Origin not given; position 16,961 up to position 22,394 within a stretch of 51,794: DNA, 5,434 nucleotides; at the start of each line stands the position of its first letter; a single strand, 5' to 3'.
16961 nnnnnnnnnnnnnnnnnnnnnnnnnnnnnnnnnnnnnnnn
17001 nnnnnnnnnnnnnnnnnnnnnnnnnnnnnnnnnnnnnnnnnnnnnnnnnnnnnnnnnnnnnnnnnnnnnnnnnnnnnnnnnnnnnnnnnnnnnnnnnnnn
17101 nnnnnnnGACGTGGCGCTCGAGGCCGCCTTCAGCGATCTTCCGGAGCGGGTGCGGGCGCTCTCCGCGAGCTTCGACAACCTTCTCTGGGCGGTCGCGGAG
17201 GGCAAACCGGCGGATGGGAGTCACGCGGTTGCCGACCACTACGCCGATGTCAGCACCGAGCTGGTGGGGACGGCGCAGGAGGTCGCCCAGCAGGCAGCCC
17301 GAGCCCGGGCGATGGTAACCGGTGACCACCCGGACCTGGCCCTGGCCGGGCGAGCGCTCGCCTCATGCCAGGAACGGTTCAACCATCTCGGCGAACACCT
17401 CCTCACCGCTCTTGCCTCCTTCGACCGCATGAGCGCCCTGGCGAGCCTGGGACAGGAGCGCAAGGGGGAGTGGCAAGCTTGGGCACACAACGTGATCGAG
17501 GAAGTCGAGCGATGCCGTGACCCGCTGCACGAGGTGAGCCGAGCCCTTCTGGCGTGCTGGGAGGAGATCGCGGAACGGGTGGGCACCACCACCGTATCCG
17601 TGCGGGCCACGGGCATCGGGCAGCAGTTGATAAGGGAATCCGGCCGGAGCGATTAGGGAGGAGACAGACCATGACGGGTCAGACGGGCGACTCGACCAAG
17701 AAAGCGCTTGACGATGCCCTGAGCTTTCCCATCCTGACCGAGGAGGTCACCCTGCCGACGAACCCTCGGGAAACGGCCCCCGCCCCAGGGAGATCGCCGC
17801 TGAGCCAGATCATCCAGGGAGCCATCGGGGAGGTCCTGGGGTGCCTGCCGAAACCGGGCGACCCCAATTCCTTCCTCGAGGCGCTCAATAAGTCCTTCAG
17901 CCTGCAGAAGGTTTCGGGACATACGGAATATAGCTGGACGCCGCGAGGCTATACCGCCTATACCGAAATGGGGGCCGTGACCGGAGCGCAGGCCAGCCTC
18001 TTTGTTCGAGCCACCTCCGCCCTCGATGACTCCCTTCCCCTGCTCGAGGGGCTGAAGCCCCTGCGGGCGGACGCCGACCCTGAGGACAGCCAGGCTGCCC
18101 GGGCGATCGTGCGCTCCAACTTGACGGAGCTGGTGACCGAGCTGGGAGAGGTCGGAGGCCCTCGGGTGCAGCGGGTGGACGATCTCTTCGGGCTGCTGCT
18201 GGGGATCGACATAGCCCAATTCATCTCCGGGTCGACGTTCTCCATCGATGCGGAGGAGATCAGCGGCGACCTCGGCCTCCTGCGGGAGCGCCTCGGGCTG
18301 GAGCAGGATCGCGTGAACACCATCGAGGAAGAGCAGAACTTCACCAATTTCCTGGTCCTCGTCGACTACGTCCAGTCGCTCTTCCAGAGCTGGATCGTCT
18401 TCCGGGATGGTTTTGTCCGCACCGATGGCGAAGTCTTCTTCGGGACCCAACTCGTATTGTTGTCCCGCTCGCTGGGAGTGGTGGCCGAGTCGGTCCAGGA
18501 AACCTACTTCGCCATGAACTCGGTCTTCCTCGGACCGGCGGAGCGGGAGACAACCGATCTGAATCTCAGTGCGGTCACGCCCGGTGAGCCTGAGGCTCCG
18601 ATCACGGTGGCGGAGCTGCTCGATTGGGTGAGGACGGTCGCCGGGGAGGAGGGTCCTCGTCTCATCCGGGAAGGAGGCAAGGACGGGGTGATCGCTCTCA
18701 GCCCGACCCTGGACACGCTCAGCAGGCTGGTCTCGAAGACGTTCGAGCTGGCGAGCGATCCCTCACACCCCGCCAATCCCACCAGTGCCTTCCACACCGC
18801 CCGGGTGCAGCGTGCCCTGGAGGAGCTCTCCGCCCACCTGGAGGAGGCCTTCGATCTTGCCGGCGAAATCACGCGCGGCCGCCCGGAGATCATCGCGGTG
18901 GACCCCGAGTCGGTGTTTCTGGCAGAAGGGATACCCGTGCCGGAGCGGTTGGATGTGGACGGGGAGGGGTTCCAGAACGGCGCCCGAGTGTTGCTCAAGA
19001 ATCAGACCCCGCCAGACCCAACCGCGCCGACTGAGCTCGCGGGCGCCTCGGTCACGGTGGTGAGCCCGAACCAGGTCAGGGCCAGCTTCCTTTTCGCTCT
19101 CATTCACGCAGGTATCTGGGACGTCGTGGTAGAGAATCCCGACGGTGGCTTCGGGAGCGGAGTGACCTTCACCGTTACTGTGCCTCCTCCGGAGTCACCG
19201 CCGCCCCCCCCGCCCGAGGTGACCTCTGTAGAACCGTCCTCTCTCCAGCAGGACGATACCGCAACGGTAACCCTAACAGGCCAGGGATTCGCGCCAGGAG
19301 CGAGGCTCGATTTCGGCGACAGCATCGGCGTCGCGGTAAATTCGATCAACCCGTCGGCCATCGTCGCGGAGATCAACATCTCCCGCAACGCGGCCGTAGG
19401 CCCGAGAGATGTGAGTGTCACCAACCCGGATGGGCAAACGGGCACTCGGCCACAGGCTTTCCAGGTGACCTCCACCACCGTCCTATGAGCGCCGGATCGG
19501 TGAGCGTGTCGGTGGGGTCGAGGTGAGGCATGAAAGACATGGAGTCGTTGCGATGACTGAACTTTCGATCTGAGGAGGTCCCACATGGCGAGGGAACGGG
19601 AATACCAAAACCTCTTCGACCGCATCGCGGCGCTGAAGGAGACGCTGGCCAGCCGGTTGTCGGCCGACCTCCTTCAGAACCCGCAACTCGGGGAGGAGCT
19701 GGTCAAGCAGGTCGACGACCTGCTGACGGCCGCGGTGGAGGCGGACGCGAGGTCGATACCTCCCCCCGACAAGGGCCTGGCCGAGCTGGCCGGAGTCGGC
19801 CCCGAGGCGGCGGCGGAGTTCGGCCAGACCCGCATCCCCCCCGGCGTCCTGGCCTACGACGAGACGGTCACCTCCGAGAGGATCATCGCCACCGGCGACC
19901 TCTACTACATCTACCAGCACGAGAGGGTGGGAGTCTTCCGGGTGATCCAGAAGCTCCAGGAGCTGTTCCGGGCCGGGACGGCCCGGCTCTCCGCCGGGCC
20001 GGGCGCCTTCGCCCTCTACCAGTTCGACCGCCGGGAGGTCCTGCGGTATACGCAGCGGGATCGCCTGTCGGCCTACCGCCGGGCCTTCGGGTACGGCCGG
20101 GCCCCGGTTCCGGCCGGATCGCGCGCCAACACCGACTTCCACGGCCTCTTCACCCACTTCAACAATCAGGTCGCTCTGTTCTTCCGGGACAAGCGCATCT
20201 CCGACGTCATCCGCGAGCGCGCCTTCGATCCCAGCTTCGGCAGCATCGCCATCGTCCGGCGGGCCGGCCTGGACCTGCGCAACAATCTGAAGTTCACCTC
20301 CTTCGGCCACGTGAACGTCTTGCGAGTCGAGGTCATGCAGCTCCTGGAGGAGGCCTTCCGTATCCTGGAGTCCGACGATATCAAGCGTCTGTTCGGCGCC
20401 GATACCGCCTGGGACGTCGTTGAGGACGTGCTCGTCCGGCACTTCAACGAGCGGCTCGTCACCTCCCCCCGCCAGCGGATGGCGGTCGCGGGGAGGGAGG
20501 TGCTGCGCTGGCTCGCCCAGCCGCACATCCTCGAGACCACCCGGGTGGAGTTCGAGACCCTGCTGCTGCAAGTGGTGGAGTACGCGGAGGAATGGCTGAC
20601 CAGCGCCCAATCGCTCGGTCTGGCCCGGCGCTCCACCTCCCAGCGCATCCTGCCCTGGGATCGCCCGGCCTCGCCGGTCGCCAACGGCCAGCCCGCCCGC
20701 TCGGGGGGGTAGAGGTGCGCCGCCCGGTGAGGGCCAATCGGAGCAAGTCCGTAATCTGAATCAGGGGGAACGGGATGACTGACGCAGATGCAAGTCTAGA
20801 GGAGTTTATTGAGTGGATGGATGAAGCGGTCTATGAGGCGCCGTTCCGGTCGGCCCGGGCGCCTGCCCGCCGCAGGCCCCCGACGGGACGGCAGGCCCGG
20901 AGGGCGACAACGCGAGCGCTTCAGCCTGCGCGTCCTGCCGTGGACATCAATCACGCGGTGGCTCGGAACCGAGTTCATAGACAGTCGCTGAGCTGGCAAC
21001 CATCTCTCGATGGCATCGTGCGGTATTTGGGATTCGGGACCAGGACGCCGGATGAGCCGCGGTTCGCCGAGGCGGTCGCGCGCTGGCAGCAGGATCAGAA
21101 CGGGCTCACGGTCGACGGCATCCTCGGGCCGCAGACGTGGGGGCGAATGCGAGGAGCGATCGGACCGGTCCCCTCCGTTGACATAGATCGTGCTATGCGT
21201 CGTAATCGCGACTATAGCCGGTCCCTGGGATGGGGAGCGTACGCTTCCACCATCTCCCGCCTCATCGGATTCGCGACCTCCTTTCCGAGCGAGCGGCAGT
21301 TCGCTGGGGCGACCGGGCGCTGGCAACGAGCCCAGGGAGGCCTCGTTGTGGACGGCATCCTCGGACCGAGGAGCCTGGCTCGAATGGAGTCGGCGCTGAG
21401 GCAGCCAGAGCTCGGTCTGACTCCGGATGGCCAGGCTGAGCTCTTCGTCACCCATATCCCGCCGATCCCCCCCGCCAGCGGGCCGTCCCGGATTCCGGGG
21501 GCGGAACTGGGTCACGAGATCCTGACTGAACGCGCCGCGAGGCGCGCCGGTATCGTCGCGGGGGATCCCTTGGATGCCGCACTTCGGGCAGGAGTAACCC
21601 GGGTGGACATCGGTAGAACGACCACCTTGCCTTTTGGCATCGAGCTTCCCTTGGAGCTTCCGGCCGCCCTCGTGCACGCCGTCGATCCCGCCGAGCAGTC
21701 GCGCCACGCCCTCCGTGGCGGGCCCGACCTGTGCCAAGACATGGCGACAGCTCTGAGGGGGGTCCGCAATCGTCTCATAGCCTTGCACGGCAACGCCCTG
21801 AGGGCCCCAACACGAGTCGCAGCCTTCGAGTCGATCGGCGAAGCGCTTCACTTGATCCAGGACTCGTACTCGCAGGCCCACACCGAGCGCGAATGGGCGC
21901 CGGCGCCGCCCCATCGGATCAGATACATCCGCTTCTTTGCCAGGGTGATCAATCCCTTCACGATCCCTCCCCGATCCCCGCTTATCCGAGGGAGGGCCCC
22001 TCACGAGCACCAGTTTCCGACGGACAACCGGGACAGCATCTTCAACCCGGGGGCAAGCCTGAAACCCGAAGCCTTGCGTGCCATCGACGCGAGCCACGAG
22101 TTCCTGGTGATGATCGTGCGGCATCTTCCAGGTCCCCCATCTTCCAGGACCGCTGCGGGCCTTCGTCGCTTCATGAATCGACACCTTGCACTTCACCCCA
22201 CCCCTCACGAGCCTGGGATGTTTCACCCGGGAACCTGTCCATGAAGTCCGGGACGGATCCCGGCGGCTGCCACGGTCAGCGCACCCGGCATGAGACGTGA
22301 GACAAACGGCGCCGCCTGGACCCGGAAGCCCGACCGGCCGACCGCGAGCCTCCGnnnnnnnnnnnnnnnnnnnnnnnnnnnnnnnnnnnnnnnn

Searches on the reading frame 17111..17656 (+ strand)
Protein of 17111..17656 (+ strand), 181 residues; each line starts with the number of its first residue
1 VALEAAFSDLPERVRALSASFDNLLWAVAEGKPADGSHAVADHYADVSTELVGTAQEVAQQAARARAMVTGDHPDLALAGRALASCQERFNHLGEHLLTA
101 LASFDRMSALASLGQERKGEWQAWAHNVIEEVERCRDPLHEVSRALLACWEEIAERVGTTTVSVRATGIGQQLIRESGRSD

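Call 3: search_protein_families(library=pfam, proteins=[window:17111-17656:+], max_evalue=0.1)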
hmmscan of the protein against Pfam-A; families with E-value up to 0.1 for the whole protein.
window:17111-17656:+ (181 aa): 1 family
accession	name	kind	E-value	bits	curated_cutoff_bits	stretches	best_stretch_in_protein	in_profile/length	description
PF04043.20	PMEI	-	2.4e-05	24.9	29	1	48-143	33-130/156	Plant invertase/pectin methylesterase inhibitor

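Call 4: search_protein_families(library=ncbifam, proteins=[window:17111-17656:+], max_evalue=0.1)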
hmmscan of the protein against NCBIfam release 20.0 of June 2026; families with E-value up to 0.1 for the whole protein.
window:17111-17656:+ (181 aa): 2 families
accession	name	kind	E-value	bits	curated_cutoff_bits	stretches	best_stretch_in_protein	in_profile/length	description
TIGR02989.1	Sig-70_gvs1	subfamily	0.071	13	124.55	0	109-166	82-145/158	RNA polymerase sigma-70 factor, Rhodopirellula/Verrucomicrobium family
NF004404.0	PRK05758.2-5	equivalog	0.084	12.9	221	1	39-120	19-99/177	F0F1 ATP synthase subunit delta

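Call 15: search_protein_families(library=padloc, proteins=[window:17111-17656:+], max_evalue=0.1)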
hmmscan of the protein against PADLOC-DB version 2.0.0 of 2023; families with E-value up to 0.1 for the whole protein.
window:17111-17656:+ (181 aa): 0 families

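Call 16: search_protein_families(library=phrogs, proteins=[window:17111-17656:+], max_evalue=0.1)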
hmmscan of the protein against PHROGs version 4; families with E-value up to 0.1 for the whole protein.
window:17111-17656:+ (181 aa): 0 families

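Call 64: search_solved_structures(query=A4, max_evalue=5)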
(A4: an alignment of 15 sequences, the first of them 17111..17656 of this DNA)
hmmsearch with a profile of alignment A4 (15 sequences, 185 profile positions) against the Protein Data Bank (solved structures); distinct sequences matched with E-value up to 5: 19.
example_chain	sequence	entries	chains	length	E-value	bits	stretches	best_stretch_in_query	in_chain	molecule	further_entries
3mq7_A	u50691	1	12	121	0.0099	18.9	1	59-98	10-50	Bone marrow stromal antigen 2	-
5ygj_A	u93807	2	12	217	0.18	14.8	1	44-116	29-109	Cyclolavandulyl diphosphate synthase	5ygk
5guk_A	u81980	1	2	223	0.19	14.7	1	44-116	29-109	Cyclolavandulyl diphosphate synthase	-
5gul_A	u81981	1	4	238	0.22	14.5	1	44-116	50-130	Cyclolavandulyl diphosphate synthase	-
8gji_A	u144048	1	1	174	0.23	14.5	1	3-64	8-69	GCG binder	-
5xxb_g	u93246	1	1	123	0.31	14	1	8-88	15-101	Ribosomal protein uL29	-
6dlc_A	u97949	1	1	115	0.34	13.9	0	4-41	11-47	Designed protein DHD1:234_A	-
9lv4_A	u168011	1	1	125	0.38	13.8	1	30-84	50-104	Minibinder tw1102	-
2v8s_V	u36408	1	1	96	0.41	13.6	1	5-87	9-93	VESICLE TRANSPORT THROUGH INTERACTION WITH T-SNARES HOMOLOG 1B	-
2qyw_A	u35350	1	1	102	0.5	13.4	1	5-87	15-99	Vesicle transport through interaction with t-SNAREs 1B homolog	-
5j0i_A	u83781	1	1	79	0.57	13.2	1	3-42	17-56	Designed protein 2L6HC3_12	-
5jsb_B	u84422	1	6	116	0.68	12.9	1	4-72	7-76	Mcl-1 inhibitor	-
5j0j_A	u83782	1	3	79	0.7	12.9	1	3-68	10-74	designed protein 2L6HC3_6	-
1z23_A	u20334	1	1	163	0.75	12.8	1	39-85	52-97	CRK-associated substrate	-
6egc_A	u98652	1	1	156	0.8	12.7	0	3-60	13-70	SC_2L4HC2_23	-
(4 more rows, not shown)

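Call 91: search_protein_families(library=pfam, alignment_id=A4, max_evalue=0.01)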
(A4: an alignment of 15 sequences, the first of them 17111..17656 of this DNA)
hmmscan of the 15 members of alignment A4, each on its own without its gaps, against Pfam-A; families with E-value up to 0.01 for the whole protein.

A. member 1, window:17111-17656:+ (181 aa): 1 family
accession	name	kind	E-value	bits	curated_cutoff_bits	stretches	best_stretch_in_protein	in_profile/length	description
PF04043.20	PMEI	-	2.4e-05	24.9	29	1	48-143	33-130/156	Plant invertase/pectin methylesterase inhibitor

B. families by the number of members that match (of 15 scanned): 2 families
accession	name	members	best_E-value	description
PF04043.20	PMEI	1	2.4e-05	Plant invertase/pectin methylesterase inhibitor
PF21865.2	TLN1-like_RS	1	0.008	Talin 1-like, rod segment domain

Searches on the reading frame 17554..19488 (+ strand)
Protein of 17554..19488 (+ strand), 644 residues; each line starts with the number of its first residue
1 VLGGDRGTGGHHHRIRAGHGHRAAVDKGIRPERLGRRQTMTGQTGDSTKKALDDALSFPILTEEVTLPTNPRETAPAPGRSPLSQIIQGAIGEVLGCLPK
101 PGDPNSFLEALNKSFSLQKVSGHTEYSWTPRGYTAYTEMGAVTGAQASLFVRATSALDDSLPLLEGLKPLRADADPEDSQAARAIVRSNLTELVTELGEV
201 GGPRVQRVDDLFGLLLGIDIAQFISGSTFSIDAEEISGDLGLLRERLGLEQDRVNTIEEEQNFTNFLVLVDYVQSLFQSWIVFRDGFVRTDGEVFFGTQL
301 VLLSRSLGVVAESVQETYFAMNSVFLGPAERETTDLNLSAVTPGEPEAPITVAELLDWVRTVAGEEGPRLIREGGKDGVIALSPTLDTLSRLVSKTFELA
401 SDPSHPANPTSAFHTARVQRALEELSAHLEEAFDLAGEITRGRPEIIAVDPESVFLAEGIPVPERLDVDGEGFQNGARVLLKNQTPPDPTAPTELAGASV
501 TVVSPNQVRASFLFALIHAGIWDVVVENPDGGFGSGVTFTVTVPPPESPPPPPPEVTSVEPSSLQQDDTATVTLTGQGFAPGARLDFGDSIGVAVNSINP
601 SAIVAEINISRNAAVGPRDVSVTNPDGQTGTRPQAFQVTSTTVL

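Call 3: search_protein_families(library=pfam, proteins=[window:17554-19488:+], max_evalue=0.1)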
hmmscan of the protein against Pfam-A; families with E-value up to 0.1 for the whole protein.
window:17554-19488:+ (644 aa): 2 families
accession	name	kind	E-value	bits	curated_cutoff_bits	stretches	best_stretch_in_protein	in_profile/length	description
PF01833.30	TIG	-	1.4e-07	31.9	20.9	1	554-637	1-83/84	IPT/TIG domain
PF09099.16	Qn_am_d_aIII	-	5.1e-07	30.4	22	1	554-622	2-69/82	Quinohemoprotein amine dehydrogenase, alpha subunit domain III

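Call 4: search_protein_families(library=ncbifam, proteins=[window:17554-19488:+], max_evalue=0.1)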
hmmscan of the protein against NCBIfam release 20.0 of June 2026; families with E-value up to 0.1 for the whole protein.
window:17554-19488:+ (644 aa): 2 families
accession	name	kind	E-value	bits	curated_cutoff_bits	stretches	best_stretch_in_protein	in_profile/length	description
NF058597.1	CoaZ_rpt_PGGG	domain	1.9e-17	63.1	30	2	552-638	1-88/88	choice-of-anchor Z repeating domain-containing protein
TIGR03908.1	QH_alpha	equivalog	5.9e-07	28.4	274.35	1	554-623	293-361/510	quinohemoprotein amine dehydrogenase subunit alpha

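Call 15: search_protein_families(library=padloc, proteins=[window:17554-19488:+], max_evalue=0.1)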
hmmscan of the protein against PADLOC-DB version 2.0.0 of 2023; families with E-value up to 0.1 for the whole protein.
window:17554-19488:+ (644 aa): 0 families

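Call 16: search_protein_families(library=phrogs, proteins=[window:17554-19488:+], max_evalue=0.1)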
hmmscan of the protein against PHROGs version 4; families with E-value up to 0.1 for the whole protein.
window:17554-19488:+ (644 aa): 0 families

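Call 80: search_protein_families(library=pfam, alignment_id=A5, max_evalue=0.01)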
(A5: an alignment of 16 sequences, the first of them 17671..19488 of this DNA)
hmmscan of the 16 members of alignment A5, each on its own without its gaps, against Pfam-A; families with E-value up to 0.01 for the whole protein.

A. member 1, window:17671-19488:+ (605 aa): 2 families
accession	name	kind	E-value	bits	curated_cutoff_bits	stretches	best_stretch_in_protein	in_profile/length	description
PF01833.30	TIG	-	1.1e-07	32.1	20.9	1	515-598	1-83/84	IPT/TIG domain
PF09099.16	Qn_am_d_aIII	-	4.6e-07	30.5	22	1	515-583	2-69/82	Quinohemoprotein amine dehydrogenase, alpha subunit domain III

B. families by the number of members that match (of 16 scanned): 4 families
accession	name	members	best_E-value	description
PF01833.30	TIG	2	1.1e-07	IPT/TIG domain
PF09099.16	Qn_am_d_aIII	2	4.6e-07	Quinohemoprotein amine dehydrogenase, alpha subunit domain III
PF13205.12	Big_5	1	8.2e-06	Bacterial Ig-like domain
PF01060.29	TTR-52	1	0.0027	Transthyretin-like family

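Call 81: search_solved_structures(query=A5, max_evalue=1)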
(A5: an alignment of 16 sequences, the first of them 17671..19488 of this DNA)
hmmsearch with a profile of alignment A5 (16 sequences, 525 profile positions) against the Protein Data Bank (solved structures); distinct sequences matched with E-value up to 1: 4.
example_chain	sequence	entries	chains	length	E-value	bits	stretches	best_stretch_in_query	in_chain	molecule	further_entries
8i3q_A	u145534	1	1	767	0.46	12.2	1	381-458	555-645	Cas12g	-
6xmf_A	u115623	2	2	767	0.46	12.2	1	381-458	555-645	CRISPR-Cas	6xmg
8i16_A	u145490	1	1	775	0.47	12.2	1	381-458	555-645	Cas12g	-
4ani_A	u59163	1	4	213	0.53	12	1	141-226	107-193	PROTEIN GRPE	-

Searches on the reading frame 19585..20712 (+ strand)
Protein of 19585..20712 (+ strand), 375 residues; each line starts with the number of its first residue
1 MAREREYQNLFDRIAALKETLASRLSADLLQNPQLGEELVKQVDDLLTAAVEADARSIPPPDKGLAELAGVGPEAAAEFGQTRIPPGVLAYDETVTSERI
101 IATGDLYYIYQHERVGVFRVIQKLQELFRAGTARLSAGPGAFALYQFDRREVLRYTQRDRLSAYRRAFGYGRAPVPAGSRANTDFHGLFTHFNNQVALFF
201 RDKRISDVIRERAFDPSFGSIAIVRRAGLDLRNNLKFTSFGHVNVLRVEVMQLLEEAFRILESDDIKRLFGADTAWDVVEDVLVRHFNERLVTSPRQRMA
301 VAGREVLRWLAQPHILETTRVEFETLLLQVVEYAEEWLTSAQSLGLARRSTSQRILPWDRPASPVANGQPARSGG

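Call 3: search_protein_families(library=pfam, proteins=[window:19585-20712:+], max_evalue=0.1)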
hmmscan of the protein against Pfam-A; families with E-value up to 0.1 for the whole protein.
window:19585-20712:+ (375 aa): 0 families

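Call 4: search_protein_families(library=ncbifam, proteins=[window:19585-20712:+], max_evalue=0.1)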
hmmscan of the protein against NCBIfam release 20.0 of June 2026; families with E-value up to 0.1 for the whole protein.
window:19585-20712:+ (375 aa): 0 families

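Call 15: search_protein_families(library=padloc, proteins=[window:19585-20712:+], max_evalue=0.1)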
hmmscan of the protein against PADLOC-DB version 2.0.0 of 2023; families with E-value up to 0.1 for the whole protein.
window:19585-20712:+ (375 aa): 0 families

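Call 16: search_protein_families(library=phrogs, proteins=[window:19585-20712:+], max_evalue=0.1)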
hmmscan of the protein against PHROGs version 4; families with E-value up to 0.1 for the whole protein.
window:19585-20712:+ (375 aa): 3 families
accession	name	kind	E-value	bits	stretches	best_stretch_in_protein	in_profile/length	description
phrog_33865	-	unknown function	0.015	16.7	1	316-350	34-68/112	-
phrog_394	-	tail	0.015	15.8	1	15-62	131-178/190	tail protein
phrog_18247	-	unknown function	0.094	13.6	0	107-177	53-118/174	-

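Call 21: search_solved_structures(query=window:19585-20712:+, max_evalue=1)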
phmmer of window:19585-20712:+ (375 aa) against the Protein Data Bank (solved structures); distinct sequences matched with E-value up to 1: 0.

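Call 63: search_solved_structures(query=A3, max_evalue=5)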
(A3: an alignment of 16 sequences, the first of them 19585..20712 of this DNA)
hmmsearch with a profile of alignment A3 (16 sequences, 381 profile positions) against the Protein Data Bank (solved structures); distinct sequences matched with E-value up to 5: 2.
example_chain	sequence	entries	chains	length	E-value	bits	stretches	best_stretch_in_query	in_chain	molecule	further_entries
1c89_A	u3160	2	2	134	0.026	16.9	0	61-101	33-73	ANTIFREEZE PROTEIN TYPE III | PROTEIN (ANTIFREEZE PROTEIN TYPE III)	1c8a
3nla_A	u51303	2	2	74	2.7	10.3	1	61-97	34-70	ANTIFREEZE PROTEIN RD3 TYPE III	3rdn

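Call 65: search_protein_families(library=pfam, alignment_id=A3, max_evalue=0.1)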
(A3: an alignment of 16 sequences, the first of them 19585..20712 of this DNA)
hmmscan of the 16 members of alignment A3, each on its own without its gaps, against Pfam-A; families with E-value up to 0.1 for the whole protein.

A. member 1, window:19585-20712:+ (375 aa): 0 families

B. families by the number of members that match (of 16 scanned): 6 families
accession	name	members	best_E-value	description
PF16732.10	ComP_DUS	2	0.034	Type IV minor pilin ComP, DNA uptake sequence receptor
PF07697.16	7TMR-HDED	1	0.00033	7TM-HD extracellular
PF21274.3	Rng_hyd_C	1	0.019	Aromatic-ring hydroxylase, C-terminal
PF22181.1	TarS_linker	1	0.027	Glycosyl transferase TarS linker domain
PF25605.1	Phage_80a_gp11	1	0.06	Phage 80a gp11 protein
PF08663.15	HalX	1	0.07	HalX domain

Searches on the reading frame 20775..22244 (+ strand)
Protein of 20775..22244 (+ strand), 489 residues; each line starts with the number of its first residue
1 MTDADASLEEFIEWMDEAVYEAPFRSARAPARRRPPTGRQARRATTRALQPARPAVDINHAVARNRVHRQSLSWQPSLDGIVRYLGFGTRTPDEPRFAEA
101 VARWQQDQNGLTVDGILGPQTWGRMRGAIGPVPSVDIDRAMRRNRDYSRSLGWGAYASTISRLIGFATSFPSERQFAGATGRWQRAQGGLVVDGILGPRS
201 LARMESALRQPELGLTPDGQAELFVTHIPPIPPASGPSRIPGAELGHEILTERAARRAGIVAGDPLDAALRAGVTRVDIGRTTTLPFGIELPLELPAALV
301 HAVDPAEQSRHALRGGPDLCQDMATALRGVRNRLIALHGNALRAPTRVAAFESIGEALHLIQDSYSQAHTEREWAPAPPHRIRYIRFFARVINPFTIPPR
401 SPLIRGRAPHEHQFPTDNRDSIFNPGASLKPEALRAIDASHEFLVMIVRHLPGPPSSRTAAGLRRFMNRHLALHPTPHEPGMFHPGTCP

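Call 10: search_protein_families(library=pfam, proteins=[window:20775-22244:+], max_evalue=0.01)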
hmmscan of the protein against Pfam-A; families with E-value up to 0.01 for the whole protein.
window:20775-22244:+ (489 aa): 1 family
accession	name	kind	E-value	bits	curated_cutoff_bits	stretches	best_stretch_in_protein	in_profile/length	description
PF01471.23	PG_binding_1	-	1.4e-08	35.2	23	1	95-125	28-57/57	Putative peptidoglycan binding domain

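Call 15: search_protein_families(library=padloc, proteins=[window:20775-22244:+], max_evalue=0.1)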
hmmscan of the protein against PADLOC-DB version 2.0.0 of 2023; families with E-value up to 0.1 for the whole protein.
window:20775-22244:+ (489 aa): 0 families

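Call 16: search_protein_families(library=phrogs, proteins=[window:20775-22244:+], max_evalue=0.1)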
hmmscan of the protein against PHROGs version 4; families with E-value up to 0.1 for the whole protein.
window:20775-22244:+ (489 aa): 3 families
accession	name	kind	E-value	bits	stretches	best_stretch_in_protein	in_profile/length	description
phrog_1493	-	lysis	4e-10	40.4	2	98-129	279-309/394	endolysin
phrog_2649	-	lysis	2.7e-07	31.7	1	95-129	206-239/261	endolysin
phrog_17214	-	lysis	1.2e-05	26.1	1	97-127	282-314/322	endolysin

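Call 90: search_protein_families(library=ncbifam, proteins=[window:20775-22244:+], max_evalue=0.001)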
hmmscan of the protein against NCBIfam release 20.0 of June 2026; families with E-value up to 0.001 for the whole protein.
window:20775-22244:+ (489 aa): 0 families
